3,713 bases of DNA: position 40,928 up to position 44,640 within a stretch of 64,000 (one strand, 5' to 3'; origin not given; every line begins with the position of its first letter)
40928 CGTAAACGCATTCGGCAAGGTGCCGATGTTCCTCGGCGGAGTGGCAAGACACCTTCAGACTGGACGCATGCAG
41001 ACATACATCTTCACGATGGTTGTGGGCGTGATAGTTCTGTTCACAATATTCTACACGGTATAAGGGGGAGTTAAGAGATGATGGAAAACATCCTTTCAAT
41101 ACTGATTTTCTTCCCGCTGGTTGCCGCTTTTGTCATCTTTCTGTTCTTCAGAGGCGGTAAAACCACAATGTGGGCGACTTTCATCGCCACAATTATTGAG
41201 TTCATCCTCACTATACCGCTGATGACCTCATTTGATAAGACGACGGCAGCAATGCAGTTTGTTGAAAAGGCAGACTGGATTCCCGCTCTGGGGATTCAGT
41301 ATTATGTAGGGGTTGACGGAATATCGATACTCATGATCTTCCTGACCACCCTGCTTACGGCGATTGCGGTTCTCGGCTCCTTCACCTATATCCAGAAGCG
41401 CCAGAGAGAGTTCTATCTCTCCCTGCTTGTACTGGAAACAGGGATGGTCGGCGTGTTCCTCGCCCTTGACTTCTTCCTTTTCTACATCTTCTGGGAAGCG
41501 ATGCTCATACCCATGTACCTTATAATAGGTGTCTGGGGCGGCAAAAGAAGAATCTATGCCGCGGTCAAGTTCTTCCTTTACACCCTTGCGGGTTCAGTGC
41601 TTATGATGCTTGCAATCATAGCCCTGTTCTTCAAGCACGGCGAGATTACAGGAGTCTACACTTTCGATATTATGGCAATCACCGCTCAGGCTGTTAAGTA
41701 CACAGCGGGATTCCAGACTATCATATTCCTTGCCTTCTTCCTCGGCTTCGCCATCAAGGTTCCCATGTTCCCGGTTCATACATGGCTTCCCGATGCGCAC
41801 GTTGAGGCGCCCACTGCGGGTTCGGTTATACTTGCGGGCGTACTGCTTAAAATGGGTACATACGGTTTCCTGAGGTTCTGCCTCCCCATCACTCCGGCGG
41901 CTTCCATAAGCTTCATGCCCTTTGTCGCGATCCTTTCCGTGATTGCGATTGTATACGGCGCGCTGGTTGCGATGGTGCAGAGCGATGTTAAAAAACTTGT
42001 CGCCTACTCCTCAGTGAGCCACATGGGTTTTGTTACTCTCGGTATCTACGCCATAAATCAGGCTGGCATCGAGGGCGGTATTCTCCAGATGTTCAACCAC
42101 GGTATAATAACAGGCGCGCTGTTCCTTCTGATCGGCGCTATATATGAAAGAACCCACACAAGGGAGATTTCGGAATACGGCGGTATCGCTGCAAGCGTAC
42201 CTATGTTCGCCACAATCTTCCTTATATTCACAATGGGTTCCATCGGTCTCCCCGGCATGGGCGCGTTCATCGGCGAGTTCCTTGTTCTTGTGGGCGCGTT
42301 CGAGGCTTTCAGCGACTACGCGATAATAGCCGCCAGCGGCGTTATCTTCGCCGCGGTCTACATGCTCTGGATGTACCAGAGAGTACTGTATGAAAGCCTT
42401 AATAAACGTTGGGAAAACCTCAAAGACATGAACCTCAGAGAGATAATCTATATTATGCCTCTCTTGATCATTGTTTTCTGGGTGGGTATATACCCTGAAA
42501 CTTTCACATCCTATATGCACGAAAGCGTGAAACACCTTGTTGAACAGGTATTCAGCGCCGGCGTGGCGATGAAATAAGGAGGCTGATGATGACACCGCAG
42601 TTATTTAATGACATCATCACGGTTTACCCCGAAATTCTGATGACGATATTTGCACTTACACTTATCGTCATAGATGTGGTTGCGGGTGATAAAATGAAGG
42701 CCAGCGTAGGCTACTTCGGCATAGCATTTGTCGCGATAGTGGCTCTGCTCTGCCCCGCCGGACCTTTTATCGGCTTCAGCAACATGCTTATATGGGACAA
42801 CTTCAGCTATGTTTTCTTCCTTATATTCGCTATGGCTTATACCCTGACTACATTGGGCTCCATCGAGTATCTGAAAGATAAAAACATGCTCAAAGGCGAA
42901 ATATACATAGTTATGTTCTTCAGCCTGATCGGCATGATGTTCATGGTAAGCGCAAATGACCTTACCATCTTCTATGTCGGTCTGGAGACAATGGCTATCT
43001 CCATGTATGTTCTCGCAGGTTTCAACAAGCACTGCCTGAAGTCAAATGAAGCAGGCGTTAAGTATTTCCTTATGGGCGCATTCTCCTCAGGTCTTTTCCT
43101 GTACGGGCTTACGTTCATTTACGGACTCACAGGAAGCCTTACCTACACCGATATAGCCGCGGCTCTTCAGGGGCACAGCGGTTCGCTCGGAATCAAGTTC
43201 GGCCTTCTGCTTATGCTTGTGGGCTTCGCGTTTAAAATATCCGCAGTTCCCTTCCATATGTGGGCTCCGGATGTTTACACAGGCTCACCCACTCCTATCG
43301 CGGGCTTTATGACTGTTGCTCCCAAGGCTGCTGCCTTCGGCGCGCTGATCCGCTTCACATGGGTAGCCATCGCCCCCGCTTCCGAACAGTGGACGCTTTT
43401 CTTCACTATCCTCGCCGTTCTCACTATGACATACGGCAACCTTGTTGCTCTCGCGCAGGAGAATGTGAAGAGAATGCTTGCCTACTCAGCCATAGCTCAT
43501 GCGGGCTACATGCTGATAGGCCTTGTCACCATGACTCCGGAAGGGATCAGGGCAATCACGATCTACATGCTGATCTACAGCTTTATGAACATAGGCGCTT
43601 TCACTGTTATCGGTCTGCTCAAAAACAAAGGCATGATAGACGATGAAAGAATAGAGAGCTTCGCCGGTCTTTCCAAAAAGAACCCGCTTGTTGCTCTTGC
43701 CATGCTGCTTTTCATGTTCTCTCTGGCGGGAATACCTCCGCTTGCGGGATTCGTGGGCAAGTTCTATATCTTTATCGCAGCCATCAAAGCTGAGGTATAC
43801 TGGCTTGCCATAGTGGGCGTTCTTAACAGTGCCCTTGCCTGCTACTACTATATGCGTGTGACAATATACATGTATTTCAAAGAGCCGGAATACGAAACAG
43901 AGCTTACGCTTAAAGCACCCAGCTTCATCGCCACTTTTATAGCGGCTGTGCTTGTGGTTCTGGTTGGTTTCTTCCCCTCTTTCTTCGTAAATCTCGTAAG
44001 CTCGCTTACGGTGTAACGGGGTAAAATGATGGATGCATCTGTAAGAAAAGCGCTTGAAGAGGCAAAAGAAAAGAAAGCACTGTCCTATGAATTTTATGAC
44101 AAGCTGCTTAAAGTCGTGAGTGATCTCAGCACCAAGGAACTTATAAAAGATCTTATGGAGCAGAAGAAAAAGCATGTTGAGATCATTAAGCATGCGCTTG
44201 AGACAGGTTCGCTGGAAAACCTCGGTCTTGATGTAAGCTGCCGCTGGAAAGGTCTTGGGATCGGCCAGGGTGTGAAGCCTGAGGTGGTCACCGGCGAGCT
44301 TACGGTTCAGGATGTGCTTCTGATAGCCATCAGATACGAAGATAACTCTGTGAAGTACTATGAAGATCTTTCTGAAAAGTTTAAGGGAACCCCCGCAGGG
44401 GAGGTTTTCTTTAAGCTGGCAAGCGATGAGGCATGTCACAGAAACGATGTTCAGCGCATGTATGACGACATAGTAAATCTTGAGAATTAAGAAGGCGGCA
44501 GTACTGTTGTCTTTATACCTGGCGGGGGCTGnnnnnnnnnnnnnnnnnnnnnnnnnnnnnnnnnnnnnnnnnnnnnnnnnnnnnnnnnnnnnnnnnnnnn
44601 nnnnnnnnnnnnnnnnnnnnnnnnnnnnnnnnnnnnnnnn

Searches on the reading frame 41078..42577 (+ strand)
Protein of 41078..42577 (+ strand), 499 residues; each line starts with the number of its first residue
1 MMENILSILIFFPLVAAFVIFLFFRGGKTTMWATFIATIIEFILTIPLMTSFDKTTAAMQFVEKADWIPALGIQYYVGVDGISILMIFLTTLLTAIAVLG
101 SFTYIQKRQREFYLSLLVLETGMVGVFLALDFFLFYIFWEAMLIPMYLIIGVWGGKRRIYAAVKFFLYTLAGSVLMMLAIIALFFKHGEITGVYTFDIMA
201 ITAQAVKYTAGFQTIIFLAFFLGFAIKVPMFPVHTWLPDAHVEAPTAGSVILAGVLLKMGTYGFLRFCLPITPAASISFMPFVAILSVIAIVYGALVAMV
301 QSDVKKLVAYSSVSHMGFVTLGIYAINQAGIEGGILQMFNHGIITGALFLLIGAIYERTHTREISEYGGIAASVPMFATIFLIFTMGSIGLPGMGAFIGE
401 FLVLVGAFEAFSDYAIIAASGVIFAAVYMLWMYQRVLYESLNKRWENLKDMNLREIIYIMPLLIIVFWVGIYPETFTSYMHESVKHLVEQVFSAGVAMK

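Call 9: search_protein_families(library=pfam, proteins=[window:41078-42577:+])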
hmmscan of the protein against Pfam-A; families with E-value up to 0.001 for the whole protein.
window:41078-42577:+ (499 aa): 1 family
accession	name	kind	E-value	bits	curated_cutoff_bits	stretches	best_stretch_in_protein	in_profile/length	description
PF00361.26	Proton_antipo_M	-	2.3e-77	260.5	21.5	1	129-418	1-286/294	NADH:quinone oxidoreductase/Mrp antiporter, TM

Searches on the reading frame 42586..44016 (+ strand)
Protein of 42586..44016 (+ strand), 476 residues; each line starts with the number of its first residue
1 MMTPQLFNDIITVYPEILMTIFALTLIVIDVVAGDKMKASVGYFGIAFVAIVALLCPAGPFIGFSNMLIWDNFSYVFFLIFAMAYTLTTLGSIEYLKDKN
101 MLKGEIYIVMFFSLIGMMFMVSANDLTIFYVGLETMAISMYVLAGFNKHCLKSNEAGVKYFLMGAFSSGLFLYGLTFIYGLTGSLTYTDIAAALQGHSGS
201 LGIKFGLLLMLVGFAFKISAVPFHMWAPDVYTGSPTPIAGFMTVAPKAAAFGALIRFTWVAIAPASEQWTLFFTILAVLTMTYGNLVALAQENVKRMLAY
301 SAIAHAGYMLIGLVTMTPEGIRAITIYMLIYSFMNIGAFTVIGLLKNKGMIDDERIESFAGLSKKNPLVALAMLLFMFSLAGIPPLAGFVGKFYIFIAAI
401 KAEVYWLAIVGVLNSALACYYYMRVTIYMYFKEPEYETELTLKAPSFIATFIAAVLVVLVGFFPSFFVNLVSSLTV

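Call 9: search_protein_families(library=pfam, proteins=[window:42586-44016:+])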
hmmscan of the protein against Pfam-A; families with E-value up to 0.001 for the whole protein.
window:42586-44016:+ (476 aa): 1 family
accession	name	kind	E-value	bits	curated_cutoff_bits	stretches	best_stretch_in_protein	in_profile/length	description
PF00361.26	Proton_antipo_M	-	1.9e-82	277.2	21.5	1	123-417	1-293/294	NADH:quinone oxidoreductase/Mrp antiporter, TM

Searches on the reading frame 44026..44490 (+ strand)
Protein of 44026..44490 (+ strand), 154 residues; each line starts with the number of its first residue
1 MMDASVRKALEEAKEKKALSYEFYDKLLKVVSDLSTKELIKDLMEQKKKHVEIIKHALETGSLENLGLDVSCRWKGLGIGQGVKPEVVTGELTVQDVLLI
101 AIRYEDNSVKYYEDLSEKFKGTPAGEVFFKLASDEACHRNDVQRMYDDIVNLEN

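Call 9: search_protein_families(library=pfam, proteins=[window:44026-44490:+])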
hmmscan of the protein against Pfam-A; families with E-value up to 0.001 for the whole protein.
window:44026-44490:+ (154 aa): 2 families
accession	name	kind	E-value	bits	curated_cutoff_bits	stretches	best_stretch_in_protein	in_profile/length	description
PF02915.23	Rubrerythrin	-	2.5e-09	38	22.8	1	96-149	1-56/137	Rubrerythrin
PF13668.12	Ferritin_2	-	0.00039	21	24.7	1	24-140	20-130/138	Ferritin-like domain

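Call 66: search_protein_families(library=ncbifam, proteins=[window:44026-44490:+], max_evalue=0.1)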
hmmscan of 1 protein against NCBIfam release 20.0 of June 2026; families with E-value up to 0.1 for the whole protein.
window:44026-44490:+ (154 aa): 3 families
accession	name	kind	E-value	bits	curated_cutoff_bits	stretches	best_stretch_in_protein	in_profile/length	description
NF045676.1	FeExpMbfA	equivalog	6.3e-09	35.7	450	2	5-56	95-146/318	iron exporter MbfA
NF010250.0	PRK13696.1-2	equivalog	0.0031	17.6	118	1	20-63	8-52/75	hypothetical protein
TIGR01446.1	DnaD_dom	domain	0.015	15.5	24.95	1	21-62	2-43/73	DnaD domain protein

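Call 67: search_solved_structures(query=window:44026-44490:+, max_evalue=1)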
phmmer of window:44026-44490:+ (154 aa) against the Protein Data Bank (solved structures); distinct sequences matched with E-value up to 1: 4.
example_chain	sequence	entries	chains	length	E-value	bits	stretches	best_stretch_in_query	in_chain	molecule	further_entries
1vjx_A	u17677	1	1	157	5.2e-08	36.2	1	92-147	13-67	putative ferritin-like diiron-carboxylate protein TM1526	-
2fzf_A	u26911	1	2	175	0.0063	19.8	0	90-148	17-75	hypothetical protein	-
9k5p_A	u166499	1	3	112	0.19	15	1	25-65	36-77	C3-Zn2-HEHE-19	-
9s1g_A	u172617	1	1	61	0.75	13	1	9-56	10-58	DBL6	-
